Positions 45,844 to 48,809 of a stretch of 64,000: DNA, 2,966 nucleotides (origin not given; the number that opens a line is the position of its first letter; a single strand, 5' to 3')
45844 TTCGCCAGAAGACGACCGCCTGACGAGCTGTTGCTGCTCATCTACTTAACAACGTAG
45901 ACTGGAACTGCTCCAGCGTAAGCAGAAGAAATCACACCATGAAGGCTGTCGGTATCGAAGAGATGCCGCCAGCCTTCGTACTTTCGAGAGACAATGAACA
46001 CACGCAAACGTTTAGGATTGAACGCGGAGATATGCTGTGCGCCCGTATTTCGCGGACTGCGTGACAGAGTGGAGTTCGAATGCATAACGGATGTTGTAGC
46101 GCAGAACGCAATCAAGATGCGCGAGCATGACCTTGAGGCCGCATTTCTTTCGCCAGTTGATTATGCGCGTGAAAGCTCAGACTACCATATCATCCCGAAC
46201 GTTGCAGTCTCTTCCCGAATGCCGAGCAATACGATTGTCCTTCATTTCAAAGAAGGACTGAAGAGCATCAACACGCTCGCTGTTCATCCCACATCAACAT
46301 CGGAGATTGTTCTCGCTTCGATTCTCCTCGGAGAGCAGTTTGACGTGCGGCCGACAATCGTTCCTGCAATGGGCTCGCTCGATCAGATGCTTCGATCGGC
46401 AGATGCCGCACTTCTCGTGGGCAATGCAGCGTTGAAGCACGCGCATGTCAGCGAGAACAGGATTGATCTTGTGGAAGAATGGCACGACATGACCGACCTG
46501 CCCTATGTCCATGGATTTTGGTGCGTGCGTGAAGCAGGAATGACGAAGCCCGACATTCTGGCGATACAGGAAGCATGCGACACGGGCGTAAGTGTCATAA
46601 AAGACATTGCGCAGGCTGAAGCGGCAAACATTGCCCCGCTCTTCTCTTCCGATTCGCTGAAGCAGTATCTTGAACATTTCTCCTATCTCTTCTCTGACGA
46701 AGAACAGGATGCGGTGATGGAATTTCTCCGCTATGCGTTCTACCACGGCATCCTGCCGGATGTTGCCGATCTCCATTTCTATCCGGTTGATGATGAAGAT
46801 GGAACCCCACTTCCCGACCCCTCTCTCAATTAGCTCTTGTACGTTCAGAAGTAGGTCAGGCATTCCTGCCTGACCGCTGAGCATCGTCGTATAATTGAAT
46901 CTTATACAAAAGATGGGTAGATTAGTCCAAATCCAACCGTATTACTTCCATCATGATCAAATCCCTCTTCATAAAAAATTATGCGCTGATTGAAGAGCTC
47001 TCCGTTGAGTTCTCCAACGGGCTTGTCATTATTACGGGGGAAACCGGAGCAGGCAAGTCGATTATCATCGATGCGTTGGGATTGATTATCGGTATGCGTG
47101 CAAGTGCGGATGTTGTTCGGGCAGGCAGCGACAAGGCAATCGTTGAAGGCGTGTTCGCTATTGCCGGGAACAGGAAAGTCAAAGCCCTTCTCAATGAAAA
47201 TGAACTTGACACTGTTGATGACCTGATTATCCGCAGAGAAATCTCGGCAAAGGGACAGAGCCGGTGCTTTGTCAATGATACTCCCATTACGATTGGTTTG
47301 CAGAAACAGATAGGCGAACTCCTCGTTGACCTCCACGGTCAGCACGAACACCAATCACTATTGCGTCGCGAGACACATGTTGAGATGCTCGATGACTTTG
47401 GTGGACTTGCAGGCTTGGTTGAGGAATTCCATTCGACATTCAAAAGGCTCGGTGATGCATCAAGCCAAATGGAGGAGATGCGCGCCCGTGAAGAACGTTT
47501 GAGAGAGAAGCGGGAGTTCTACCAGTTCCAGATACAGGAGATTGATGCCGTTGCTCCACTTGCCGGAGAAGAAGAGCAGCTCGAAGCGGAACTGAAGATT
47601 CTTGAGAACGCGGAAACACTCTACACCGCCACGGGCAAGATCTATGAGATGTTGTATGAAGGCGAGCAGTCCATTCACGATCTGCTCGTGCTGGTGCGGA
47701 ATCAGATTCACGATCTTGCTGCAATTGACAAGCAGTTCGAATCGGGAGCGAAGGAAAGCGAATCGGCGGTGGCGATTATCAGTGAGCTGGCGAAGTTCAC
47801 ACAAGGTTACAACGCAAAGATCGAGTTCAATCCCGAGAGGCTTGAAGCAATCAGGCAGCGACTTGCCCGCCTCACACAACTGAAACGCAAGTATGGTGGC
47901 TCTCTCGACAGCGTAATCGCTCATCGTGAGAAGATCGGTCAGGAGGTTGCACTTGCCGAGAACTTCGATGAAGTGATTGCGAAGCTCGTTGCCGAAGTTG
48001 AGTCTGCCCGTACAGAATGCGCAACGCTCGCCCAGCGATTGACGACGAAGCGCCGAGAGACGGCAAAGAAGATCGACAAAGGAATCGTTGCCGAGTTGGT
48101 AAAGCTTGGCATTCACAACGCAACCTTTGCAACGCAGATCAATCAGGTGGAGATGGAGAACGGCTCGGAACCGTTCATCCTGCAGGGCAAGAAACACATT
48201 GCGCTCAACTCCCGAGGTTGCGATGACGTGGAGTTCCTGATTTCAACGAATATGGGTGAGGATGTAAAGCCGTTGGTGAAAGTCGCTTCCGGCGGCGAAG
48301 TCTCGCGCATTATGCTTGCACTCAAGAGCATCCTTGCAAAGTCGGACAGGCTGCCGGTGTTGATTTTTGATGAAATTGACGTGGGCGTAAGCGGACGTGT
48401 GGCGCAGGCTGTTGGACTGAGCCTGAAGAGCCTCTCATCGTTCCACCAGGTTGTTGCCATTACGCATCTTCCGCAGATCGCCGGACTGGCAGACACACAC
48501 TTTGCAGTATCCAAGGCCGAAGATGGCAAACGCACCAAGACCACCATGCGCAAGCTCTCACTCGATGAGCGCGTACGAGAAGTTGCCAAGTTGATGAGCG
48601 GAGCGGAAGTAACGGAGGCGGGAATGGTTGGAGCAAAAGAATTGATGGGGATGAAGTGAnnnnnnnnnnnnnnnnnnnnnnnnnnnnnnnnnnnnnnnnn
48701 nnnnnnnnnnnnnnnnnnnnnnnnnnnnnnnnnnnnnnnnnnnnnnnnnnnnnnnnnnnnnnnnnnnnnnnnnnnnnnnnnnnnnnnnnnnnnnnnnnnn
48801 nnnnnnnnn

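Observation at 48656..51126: Low-GC two-gene R-M-like cassette seamlessly embedded between recN and cysS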

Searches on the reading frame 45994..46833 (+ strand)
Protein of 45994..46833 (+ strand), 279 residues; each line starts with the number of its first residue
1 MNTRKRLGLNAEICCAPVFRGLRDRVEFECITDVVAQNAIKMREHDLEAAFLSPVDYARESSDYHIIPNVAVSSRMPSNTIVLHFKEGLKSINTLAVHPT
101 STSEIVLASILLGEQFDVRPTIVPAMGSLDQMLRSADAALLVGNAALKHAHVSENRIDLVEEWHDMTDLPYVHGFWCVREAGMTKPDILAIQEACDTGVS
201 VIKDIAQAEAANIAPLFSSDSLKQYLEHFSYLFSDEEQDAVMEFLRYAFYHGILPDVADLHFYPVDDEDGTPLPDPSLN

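Call 6: search_protein_families(library=pfam, proteins=[window:45994-46833:+], max_evalue=0.01)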
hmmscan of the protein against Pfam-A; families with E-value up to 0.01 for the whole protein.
window:45994-46833:+ (279 aa): 1 family
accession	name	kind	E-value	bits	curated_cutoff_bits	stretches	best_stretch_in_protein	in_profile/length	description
PF02621.19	VitK2_biosynth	-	1.1e-35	123.7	26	1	8-249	4-251/252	Menaquinone biosynthesis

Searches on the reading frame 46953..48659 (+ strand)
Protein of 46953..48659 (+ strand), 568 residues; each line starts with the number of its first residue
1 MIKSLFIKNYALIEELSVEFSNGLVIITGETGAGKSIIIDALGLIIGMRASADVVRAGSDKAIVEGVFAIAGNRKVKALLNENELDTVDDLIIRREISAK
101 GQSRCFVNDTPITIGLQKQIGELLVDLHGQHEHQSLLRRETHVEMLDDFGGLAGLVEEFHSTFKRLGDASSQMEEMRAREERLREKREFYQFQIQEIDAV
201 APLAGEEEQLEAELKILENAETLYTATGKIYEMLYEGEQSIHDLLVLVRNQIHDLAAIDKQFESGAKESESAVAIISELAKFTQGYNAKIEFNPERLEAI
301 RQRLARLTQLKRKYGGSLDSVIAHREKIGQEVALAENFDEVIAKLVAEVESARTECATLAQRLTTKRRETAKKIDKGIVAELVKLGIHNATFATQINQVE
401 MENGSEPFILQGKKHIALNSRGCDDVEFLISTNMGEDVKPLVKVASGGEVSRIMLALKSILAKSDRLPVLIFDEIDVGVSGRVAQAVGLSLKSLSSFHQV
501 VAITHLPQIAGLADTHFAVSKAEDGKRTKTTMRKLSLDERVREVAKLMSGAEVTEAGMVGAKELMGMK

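Call 6: search_protein_families(library=pfam, proteins=[window:46953-48659:+], max_evalue=0.01)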
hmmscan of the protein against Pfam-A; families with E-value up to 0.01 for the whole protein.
window:46953-48659:+ (568 aa): 7 families
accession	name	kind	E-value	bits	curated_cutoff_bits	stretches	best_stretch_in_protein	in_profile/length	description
PF02463.25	SMC_N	-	1.6e-17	64.2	40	1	2-526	2-218/220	RecF/RecN/SMC N terminal domain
PF13476.12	AAA_23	-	1.1e-10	43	27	1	5-218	2-190/201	AAA domain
PF13304.12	AAA_21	-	4.2e-05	24.2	27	0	25-59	2-33/304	AAA domain, putative AbiEii toxin, Type IV TA system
PF13555.12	AAA_29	-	7.7e-05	22.8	27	1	14-45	13-45/61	P-loop containing region of AAA domain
PF13175.12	AAA_15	-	0.00027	21.1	32.1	1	1-49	1-50/374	AAA ATPase domain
PF13191.12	AAA_16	-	0.0038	18.2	32.6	0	23-43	25-45/167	AAA ATPase domain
PF13401.12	AAA_22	-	0.0045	17.7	27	0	21-43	4-26/130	AAA domain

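Call 9: find_related_loci(query=window:46953-48659:+, collection=genome_contigs, flank=8000)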
Query window:46953-48659:+ (568 aa) in genome_contigs; peptide patterns used: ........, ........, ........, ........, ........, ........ (x = any residue, [..] = any of these).
600 stretches matched a pattern (row limit reached: there are more); 577 encode a relative of the query (tblastn E <= 1e-3); the best 80 are kept; 80 distinct loci.
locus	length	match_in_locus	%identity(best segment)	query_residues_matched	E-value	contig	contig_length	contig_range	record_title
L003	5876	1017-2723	71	1-567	0e+0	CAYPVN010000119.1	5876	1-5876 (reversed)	MAG TPA_asm: uncultured Chitinophagales bacterium isolate SRP119689_co1_59 genome assembly, contig: NODE_22519_length_58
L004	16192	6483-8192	67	1-567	0e+0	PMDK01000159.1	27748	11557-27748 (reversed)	MAG: Ignavibacteriae bacterium isolate fen_1286 73.20120700_E2X.266_contig_12667, whole genome shotgun sequence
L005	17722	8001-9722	66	1-567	0e+0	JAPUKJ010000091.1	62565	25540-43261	MAG: Ignavibacteria bacterium isolate KW1-S15_2 KW1-S15_2_cg91, whole genome shotgun sequence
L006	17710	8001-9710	65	1-568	0e+0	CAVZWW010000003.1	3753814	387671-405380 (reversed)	MAG: uncultured Bacteroidetes bacterium isolate MFD04716.bin.1.116 genome assembly, contig: contig_9349, whole genome sh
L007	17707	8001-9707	67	1-567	0e+0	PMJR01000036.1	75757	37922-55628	MAG: Ignavibacteriae bacterium isolate fen_1276 73.20120600_E2D.49_contig_2559, whole genome shotgun sequence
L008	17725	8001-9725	63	1-568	0e+0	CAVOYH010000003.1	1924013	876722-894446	MAG: uncultured Bacteroidetes bacterium isolate MFD09964.bin.2.229 genome assembly, contig: contig_3754, whole genome sh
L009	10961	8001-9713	64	1-568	0e+0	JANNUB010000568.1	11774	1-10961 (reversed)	MAG: Ignavibacteriota bacterium isolate SOY_30_metabat_287 SOY_30_k141_1947479, whole genome shotgun sequence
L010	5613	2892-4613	61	1-568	0e+0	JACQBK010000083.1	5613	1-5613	MAG: Ignavibacteriales bacterium isolate NC_groundwater_940_Pr1_S-0.2um_46_57 Montesol18-Sp2_coassembly_scaffold_561871,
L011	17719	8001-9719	66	1-567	0e+0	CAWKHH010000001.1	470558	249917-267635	MAG: Ignavibacteriota bacterium isolate MFD05942.bin.1.310 genome assembly, contig: contig_11608, whole genome shotgun s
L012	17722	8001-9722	62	1-568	0e+0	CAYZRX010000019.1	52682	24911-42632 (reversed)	MAG TPA_asm: uncultured Ignavibacteriaceae bacterium isolate SRP214966_co4_379 genome assembly, contig: NODE_339_length_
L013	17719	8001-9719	65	1-567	0e+0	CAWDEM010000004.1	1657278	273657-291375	MAG: Ignavibacteriota bacterium isolate MFD05942.bin.1.74 genome assembly, contig: contig_3312, whole genome shotgun seq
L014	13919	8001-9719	62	1-567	0e+0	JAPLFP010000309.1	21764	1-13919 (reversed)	MAG: Ignavibacteriales bacterium isolate LacPavin_0920_SED5_MAG_52_10 LacPavin_0920_SED5_scaffold_937025, whole genome s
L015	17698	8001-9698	61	1-566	0e+0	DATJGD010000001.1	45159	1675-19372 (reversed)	MAG TPA_asm: Bacteroidota bacterium isolate SMAG_U15477 k141_9229726, whole genome shotgun sequence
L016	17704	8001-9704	62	1-568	0e+0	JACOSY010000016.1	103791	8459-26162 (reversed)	MAG: Ignavibacteria bacterium isolate NC_groundwater_30_Pr7_B-0.1um_51_131 FFV18_Bp1_scaffold_153307, whole genome shotg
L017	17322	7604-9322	61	1-567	0e+0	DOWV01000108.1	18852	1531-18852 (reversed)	MAG TPA_asm: Bacteroidetes bacterium isolate UBA9647 contig_6992, whole genome shotgun sequence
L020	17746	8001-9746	58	1-567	0e+0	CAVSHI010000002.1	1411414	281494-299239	MAG: Ignavibacteriota bacterium isolate MFD01476.bin.1.124 genome assembly, contig: contig_213, whole genome shotgun seq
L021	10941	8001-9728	57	1-568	0e+0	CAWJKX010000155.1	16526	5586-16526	MAG: uncultured Bacteroidetes bacterium isolate MFD05379.bin.2.14 genome assembly, contig: contig_39055, whole genome sh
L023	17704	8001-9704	59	1-568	0e+0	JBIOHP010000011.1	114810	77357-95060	MAG: Bacteroidota bacterium isolate GcC11-5 k141_941010_length_114810_cov_95.9818, whole genome shotgun sequence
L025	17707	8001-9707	57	1-568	0e+0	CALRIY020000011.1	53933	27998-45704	MAG: Synechococcus sp. UW140 isolate JJ-AX1-329-1-mx-bin491 genome assembly, contig: JJ-MOM7-71-C135, whole genome shotg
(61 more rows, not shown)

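Call 52: search_protein_families(library=pfam, proteins=[L012:9747-10589:+, L020:9749-10102:+, L021:9802-10167:+, L025:9746-10096:+, L023:9912-11132:+, L016:9781-11874:+], max_evalue=0.001)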
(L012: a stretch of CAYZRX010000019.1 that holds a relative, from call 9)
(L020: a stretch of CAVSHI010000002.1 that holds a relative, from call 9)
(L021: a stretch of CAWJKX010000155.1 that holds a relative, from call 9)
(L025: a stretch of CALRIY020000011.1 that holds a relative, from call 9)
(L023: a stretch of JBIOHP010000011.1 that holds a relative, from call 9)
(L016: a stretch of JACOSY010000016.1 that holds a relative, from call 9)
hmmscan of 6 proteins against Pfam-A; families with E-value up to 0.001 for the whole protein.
L012:9747-10589:+ (281 aa): 1 family
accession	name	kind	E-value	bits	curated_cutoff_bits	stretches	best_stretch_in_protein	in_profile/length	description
PF12686.12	DUF3800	-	1.6e-15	58.5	21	1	4-219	1-149/149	Protein of unknown function (DUF3800)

L020:9749-10102:+ (118 aa): 2 families
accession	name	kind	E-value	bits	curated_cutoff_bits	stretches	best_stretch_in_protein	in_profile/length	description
PF04480.18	DUF559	-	2.5e-36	124.3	20.6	1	7-115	2-108/109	Protein of unknown function (DUF559)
PF18741.7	MTES_1575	-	2.7e-06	27.8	38.2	1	40-115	16-96/96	REase_MTES_1575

L021:9802-10167:+ (122 aa): 1 family
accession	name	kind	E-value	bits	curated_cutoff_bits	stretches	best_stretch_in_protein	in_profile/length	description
PF05635.17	23S_rRNA_IVP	-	1e-30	106.5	33.8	1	5-110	1-106/106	23S rRNA-intervening sequence protein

L025:9746-10096:+ (117 aa): 1 family
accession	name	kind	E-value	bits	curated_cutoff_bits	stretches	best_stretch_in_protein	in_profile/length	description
PF05635.17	23S_rRNA_IVP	-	2.9e-36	124.4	33.8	1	5-110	1-106/106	23S rRNA-intervening sequence protein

L023:9912-11132:+ (407 aa): 1 family
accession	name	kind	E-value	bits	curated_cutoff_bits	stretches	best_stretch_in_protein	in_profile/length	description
PF01555.25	N6_N4_Mtase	-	2.1e-46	159.1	26.7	1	92-383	1-215/221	DNA methylase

L016:9781-11874:+ (698 aa): 3 families
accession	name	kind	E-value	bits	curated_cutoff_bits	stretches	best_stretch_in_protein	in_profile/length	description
PF02897.21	Peptidase_S9_N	-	1e-110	370.8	24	1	23-421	1-414/414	Prolyl oligopeptidase, N-terminal beta-propeller domain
PF00326.27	Peptidase_S9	-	2.8e-67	226.8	22.6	1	480-695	2-211/213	Prolyl oligopeptidase family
PF05448.18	AXE1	-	2.7e-05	23.5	21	1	504-605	138-242/321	Acetyl xylan esterase (AXE1)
